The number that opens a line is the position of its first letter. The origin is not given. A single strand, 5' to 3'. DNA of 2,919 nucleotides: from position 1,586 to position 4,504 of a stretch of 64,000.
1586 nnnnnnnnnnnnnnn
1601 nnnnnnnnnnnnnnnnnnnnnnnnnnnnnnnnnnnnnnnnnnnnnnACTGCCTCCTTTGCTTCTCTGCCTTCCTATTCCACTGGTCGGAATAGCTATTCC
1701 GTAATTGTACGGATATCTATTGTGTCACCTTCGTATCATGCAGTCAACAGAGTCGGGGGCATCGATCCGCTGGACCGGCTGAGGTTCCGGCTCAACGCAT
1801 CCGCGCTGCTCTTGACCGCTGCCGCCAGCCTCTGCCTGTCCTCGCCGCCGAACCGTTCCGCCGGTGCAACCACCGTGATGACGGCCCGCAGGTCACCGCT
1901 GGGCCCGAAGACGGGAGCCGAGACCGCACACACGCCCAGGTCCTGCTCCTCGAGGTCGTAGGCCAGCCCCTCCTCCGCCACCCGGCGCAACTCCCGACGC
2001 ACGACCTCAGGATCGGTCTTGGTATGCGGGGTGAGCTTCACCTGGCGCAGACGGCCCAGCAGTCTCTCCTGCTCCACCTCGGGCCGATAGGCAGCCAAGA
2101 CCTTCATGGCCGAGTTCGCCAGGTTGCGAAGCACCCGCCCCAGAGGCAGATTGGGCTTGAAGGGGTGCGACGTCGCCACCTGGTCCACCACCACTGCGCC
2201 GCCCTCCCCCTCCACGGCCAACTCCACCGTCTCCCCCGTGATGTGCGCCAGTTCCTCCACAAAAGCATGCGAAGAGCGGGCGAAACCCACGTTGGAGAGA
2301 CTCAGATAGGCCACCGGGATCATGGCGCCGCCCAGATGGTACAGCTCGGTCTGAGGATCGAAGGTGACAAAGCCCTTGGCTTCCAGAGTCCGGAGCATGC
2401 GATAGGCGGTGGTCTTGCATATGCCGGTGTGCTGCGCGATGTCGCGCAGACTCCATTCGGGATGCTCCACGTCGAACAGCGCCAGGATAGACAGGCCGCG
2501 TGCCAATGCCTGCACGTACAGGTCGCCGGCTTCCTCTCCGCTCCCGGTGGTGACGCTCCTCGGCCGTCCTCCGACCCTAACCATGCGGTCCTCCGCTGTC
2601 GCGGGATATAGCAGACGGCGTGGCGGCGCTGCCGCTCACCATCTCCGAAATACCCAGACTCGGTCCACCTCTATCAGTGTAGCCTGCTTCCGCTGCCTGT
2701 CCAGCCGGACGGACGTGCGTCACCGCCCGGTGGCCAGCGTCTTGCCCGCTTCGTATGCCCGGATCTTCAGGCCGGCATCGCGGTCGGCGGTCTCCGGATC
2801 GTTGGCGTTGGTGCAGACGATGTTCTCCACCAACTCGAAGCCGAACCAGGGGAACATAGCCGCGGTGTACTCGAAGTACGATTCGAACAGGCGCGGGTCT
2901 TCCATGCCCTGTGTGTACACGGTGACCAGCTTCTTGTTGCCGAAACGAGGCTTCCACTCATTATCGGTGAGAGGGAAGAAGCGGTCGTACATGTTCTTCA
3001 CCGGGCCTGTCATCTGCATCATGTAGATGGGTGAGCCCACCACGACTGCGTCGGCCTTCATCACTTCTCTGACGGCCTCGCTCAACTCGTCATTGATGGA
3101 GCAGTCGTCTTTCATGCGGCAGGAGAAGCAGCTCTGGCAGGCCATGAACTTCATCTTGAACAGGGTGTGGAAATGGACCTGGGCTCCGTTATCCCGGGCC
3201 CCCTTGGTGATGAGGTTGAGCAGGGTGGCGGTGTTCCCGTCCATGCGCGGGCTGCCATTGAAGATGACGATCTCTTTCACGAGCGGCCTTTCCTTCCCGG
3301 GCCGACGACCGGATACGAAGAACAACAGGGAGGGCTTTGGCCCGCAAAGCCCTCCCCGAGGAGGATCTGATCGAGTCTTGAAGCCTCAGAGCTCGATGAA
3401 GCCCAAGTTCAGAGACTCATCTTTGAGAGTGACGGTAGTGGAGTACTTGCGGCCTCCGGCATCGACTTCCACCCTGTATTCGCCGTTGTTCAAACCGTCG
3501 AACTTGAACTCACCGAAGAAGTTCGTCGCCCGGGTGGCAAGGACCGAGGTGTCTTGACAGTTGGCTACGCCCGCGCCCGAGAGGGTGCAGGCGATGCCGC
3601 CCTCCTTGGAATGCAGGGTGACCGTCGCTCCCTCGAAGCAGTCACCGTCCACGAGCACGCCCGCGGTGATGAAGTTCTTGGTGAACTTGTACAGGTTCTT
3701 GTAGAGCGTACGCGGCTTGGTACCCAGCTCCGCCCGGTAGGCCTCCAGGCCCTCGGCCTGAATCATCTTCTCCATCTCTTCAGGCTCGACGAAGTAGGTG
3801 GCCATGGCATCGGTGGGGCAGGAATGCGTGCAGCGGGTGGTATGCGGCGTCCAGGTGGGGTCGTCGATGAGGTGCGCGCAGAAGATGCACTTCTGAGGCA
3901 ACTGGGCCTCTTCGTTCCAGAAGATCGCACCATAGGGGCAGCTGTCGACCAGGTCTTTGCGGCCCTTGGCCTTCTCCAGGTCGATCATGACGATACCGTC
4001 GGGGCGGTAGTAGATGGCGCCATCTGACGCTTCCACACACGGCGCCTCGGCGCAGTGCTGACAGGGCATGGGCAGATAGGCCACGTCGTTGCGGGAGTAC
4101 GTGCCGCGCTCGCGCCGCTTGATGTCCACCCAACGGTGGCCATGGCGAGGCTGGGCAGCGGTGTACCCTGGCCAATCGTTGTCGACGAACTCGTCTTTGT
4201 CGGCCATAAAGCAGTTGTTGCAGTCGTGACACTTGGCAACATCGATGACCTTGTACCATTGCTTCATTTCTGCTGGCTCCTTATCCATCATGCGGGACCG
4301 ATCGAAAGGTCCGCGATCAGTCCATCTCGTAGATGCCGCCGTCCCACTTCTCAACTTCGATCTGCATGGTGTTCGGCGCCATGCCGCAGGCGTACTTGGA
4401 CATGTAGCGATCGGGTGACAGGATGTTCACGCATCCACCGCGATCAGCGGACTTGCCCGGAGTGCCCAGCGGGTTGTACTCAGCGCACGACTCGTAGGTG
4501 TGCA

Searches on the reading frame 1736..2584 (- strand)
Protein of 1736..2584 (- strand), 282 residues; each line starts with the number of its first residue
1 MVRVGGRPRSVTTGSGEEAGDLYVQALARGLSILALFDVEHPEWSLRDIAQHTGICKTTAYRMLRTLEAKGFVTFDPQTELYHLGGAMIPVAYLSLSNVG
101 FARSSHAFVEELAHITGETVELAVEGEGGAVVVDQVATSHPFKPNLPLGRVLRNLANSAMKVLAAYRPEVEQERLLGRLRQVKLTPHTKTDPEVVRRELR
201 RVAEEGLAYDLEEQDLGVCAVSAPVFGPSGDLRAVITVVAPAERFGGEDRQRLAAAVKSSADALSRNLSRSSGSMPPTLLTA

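Call 3: search_protein_families(library=pfam, proteins=[window:1736-2584:-])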
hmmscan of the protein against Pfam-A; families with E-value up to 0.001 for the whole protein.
window:1736-2584:- (282 aa): 6 families
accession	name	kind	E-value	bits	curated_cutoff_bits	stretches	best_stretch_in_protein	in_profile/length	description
PF01614.24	IclR_C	-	5.5e-34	117.7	24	1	95-266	3-174/174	Bacterial transcriptional regulator IclR C-terminal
PF09339.16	HTH_IclR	-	2.1e-15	56.6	22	1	26-77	1-52/52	IclR helix-turn-helix domain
PF01978.25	TrmB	-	1.2e-05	25.5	25.6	1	39-79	18-58/68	Sugar-specific transcriptional regulator TrmB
PF01047.28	MarR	-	0.00011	22.4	24.6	1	40-78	14-52/59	MarR family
PF13384.12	HTH_23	-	0.00031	20.9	24.6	0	35-71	12-45/50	Homeodomain-like domain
PF25213.1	HVO_A0261_N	-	0.00081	19.7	35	0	47-76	28-57/86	HVO_A0261 N-terminal domain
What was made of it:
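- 1736..2584 (-): IclR-family regulator inside the cluster. IclR_C at 118 bits and HTH_IclR (call 3).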

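Call 4: search_protein_families(library=ncbifam, proteins=[window:1736-2584:-])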
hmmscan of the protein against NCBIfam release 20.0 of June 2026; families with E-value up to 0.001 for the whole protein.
window:1736-2584:- (282 aa): 9 families
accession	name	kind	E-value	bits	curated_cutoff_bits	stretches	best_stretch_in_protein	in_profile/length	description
NF045644.1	TransRegBhcR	equivalog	1.7e-43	148.9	350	1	5-268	7-265/267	HTH-type transcriptional regulator BhcR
TIGR02431.1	pcaR_pcaU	subfamily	2.3e-38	132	284.75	1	23-253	4-233/248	beta-ketoadipate pathway transcriptional regulators, PcaR/PcaU/PobR family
NF011671.1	PRK15090.1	equivalog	7e-27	94.3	275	1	29-268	15-253/256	DNA-binding transcriptional regulator KdgR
NF008601.2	PRK11569.1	equivalog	6.7e-26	91.1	380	1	6-267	11-271/276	glyoxylate bypass operon transcriptional repressor IclR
NF007548.0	PRK10163.1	equivalog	1.3e-21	76.9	406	1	13-250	10-246/271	HTH-type transcriptional repressor AllR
NF007341.0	PRK09834.1-3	equivalog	5e-10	39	269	1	24-84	7-68/274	DNA-binding transcriptional regulator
NF007339.0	PRK09834.1-1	equivalog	1.3e-07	31.2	299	1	24-207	20-204/271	DNA-binding transcriptional regulator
NF007342.0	PRK09834.1-4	equivalog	0.00033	19.7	251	1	24-84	11-70/263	DNA-binding transcriptional regulator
TIGR01884.1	cas_HTH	subfamily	0.00075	18.9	60.2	0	42-74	155-187/202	CRISPR-associated CARF protein Csa3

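Call 74: find_encoding_contigs(protein=window:1736-2584:-, flank=10000, max_places=6)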
Protein window:1736-2584:- (282 aa): no gene with exactly this product is on record in the collection.

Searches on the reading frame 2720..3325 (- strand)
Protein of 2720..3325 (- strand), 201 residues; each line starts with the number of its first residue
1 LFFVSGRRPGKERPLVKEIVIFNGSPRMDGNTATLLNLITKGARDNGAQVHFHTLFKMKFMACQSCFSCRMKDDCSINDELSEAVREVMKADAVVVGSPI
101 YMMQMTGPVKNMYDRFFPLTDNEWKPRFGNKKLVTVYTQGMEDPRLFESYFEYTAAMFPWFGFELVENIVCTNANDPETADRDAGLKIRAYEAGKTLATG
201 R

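Call 3: search_protein_families(library=pfam, proteins=[window:2720-3325:-])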
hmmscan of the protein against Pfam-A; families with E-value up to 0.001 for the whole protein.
window:2720-3325:- (201 aa): 2 families
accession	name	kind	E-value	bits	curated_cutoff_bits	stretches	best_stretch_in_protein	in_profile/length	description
PF03358.20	FMN_red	-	5.6e-20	71.9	24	1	19-136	3-112/152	NADPH-dependent FMN reductase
PF02525.22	Flavodoxin_2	-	1.2e-12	48.4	27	1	18-183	2-186/198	Flavodoxin-like fold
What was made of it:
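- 2720..3280 (-): NADPH-dependent FMN reductase family protein, conserved directly after bthL in relatives. PF03358 at 72 bits (call 3).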

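Call 4: search_protein_families(library=ncbifam, proteins=[window:2720-3325:-])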
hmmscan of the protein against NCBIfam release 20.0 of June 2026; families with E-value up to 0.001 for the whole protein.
window:2720-3325:- (201 aa): 5 families
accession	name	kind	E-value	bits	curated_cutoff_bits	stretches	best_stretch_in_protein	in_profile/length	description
TIGR03567.1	FMN_reduc_SsuE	equivalog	2.2e-07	31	164.05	1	19-114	2-89/171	NADPH-dependent FMN reductase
TIGR03566.1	FMN_reduc_MsuE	equivalog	9e-07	28.8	212.5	1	19-114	2-92/174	FMN reductase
NF007280.0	PRK09739.1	equivalog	0.00017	21.3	162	1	18-117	5-106/199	NAD(P)H oxidoreductase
NF007859.0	PRK10569.1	equivalog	0.00019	21.2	225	1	19-114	3-90/191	NADPH-dependent FMN reductase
NF004050.0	PRK05569.1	subfamily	0.00062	20.1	136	0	84-178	42-127/141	flavodoxin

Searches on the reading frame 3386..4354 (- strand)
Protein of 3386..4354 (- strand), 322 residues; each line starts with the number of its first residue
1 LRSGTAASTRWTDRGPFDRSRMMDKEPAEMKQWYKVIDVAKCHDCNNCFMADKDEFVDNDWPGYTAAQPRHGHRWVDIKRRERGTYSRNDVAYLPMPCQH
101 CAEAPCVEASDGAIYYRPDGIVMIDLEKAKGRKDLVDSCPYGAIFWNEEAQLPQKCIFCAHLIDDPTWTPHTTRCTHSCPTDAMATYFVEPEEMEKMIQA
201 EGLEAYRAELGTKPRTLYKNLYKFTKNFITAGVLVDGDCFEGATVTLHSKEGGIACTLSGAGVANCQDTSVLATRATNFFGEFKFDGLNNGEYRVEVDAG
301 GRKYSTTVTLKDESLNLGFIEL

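Call 3: search_protein_families(library=pfam, proteins=[window:3386-4354:-])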
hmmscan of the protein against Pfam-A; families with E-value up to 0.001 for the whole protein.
window:3386-4354:- (322 aa): 3 families
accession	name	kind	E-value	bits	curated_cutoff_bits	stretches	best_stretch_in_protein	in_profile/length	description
PF13247.11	Fer4_11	-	2e-20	73.3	26.2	1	91-185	3-96/100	4Fe-4S dicluster domain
PF13620.12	CarboxypepD_reg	-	1.2e-05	26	32.3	1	253-311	27-70/82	Carboxypeptidase regulatory-like domain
PF17210.9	SdrD_B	-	0.0001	22.9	29.7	1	265-308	32-74/112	SdrD B-like domain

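Call 4: search_protein_families(library=ncbifam, proteins=[window:3386-4354:-])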
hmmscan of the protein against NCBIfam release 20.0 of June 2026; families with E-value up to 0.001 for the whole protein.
window:3386-4354:- (322 aa): 16 families
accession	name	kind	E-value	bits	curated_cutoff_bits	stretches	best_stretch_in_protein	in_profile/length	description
TIGR03478.1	DMSO_red_II_bet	subfamily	5.8e-23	81.3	480.7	1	67-218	102-252/321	DMSO reductase family type II enzyme, iron-sulfur subunit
NF011569.0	PRK14993.1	equivalog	6.8e-19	68.3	416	1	25-221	36-224/244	tetrathionate reductase subunit TtrB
NF045797.1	DsrO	equivalog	4.3e-18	65.6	200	1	23-219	34-234/235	sulfate reduction electron transfer complex DsrMKJOP subunit DsrO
NF042979.1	EthbenzDh_ebdB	equivalog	2e-17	63.1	740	1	65-217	122-273/354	ethylbenzene dehydrogenase subunit beta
NF041715.1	arsenate_red_ArrB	equivalog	2e-16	60.2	450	1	35-150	5-110/233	arsenate respiratory reductase iron-sulfur subunit ArrB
TIGR03149.1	cyt_nit_nrfC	equivalog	1.4e-15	57.3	377.6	1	30-220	36-216/225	cytochrome c nitrite reductase Fe-S protein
TIGR02951.1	DMSO_dmsB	equivalog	1.7e-15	57.4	214.1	1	37-185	6-149/161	DMSO/selenate family reductase complex B subunit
TIGR01660.1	narH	equivalog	4.3e-14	51.8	524.05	1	77-167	162-254/492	nitrate reductase subunit beta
TIGR01582.1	FDH-beta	equivalog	1.9e-10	40.3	334.7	1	32-197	21-188/283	formate dehydrogenase subunit beta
NF041782.1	mnquin_red_QrcC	equivalog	3.5e-10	40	400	1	33-147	1-119/239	menaquinone reductase iron-sulfur cluster-binding subunit QrcC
NF009408.0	PRK12769.1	equivalog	2.9e-09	35.6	1003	1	94-205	52-161/659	formate-dependent uric acid utilization protein AegA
NF009451.0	PRK12809.1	equivalog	1.6e-08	33.4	1154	1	36-185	6-135/639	formate-dependent uric acid utilization protein YgfT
NF008134.0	PRK10882.1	equivalog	2.6e-08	33.3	263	1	83-185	98-204/329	hydrogenase 2 operon protein HybA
NF038355.1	FDH3_beta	equivalog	2.1e-06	27.9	240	1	36-160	6-122/180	formate dehydrogenase FDH3 subunit beta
NF007658.0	PRK10330.1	equivalog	5.7e-05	22.7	260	0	98-144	58-104/181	electron transport protein HydN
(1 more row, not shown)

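Call 45: search_solved_structures(query=window:3389-4270:-, max_evalue=1e-10, show_alignments=1)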
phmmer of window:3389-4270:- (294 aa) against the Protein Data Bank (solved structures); distinct sequences matched with E-value up to 1e-10: 8.
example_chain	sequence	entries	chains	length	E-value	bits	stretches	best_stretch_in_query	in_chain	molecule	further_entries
4v4c_B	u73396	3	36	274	4.2e-110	371.2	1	2-294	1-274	Pyrogallol hydroxytransferase small subunit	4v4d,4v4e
2ivf_B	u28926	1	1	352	5.1e-17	65.5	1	37-190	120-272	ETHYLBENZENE DEHYDROGENASE BETA-SUBUNIT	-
2vpw_B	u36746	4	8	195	2.9e-16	63.1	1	5-193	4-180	NRFC PROTEIN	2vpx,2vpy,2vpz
4ydd_B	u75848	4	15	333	5.7e-15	58.8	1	40-190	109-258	DMSO reductase family type II enzyme, iron-sulfur subunit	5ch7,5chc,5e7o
3egw_B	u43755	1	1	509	1.1e-13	54.6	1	56-149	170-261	Respiratory nitrate reductase 1 beta chain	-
1q16_B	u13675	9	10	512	1.8e-13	53.9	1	56-149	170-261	Respiratory nitrate reductase 1 beta chain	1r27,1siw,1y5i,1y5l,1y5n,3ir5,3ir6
1y4z_B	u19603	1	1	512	1.8e-13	53.9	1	56-149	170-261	Respiratory nitrate reductase 1 beta chain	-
6cz7_B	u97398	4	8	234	1.8e-12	50.6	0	8-120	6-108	4Fe-4S ferredoxin, iron-sulfur binding domain protein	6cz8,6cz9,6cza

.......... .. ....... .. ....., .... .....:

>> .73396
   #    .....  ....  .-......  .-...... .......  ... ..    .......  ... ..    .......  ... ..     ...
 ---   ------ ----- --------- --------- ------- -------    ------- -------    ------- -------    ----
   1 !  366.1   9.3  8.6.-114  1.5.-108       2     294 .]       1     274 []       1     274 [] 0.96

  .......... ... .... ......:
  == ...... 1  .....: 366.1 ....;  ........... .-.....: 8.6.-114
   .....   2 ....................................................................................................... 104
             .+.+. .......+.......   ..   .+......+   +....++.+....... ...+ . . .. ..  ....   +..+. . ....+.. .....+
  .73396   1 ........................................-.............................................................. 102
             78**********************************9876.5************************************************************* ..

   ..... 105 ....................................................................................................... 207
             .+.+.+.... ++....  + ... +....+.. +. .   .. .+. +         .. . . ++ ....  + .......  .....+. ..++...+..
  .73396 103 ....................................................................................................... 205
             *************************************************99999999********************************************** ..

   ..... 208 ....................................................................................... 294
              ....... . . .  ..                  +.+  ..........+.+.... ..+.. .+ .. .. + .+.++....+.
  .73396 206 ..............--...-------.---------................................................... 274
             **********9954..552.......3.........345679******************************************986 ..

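Call 75: find_encoding_contigs(protein=window:3386-4267:-, flank=10000, max_places=6)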
Protein window:3386-4267:- (293 aa): 2 contigs read that carry it; 2 places shown.
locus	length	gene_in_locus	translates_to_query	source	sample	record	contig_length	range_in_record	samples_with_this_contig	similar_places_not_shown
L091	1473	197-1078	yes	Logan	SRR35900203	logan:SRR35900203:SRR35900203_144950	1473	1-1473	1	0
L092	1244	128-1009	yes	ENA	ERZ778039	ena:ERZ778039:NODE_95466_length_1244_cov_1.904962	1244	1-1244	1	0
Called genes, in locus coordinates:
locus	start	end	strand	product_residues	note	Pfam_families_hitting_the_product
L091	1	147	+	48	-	?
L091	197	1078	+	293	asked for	PF13247:Fer4_11, PF13620:CarboxypepD_reg (faint)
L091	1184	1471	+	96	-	?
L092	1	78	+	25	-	?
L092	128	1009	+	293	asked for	PF13247:Fer4_11, PF13620:CarboxypepD_reg (faint)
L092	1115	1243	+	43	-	?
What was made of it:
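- Tried and rejected: Exact look-ups of the window IclR and BthL proteins to extend the left edge gave nothing, or only 1.2-1.5 kb contigs (calls 74, 75).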
